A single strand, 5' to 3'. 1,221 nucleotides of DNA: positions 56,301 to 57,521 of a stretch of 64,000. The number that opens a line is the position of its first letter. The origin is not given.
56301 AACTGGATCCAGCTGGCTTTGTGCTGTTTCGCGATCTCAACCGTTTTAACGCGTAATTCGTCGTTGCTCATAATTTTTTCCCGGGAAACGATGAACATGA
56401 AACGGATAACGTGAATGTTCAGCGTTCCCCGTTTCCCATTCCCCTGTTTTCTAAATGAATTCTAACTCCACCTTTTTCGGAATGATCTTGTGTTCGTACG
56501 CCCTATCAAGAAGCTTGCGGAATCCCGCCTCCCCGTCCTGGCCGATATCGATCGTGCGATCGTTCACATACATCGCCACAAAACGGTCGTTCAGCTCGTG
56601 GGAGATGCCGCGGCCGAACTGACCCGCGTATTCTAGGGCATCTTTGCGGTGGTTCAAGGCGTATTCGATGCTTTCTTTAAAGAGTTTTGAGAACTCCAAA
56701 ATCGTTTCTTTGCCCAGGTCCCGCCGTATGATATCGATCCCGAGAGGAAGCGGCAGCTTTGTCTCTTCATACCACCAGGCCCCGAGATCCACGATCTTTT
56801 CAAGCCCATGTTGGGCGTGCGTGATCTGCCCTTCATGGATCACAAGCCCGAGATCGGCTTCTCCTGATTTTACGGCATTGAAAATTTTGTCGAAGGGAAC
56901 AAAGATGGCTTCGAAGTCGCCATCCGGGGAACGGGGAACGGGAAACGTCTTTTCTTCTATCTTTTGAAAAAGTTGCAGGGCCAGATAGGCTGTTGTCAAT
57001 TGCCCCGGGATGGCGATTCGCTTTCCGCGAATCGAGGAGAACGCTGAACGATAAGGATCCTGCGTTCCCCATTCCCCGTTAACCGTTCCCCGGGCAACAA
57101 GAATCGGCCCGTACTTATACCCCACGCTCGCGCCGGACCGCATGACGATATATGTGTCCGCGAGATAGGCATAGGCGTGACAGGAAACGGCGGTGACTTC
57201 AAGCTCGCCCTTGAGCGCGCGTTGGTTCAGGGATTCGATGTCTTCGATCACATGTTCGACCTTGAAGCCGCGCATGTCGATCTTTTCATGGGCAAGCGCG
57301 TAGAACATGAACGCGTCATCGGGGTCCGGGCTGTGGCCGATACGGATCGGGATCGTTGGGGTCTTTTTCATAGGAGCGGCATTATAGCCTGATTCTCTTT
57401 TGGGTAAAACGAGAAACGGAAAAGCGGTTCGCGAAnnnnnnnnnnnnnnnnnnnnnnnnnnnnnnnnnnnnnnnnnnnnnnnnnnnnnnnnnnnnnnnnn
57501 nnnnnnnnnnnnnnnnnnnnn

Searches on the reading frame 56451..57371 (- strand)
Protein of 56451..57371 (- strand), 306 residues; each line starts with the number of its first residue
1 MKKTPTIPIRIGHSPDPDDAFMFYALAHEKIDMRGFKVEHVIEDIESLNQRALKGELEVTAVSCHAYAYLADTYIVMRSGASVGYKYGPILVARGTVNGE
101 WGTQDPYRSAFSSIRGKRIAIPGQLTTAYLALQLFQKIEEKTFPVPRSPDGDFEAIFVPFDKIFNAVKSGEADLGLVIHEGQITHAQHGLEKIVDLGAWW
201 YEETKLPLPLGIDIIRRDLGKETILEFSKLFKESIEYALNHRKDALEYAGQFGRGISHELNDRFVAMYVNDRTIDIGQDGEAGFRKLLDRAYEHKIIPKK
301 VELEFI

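Call 64: search_protein_families(library=pfam, proteins=[window:56451-57371:-], max_evalue=0.001)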
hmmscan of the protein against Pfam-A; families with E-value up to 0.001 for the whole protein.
window:56451-57371:- (306 aa): 1 family
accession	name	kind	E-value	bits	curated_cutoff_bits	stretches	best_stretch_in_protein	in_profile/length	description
PF02621.19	VitK2_biosynth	-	2.2e-70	237.5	26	1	9-293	1-252/252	Menaquinone biosynthesis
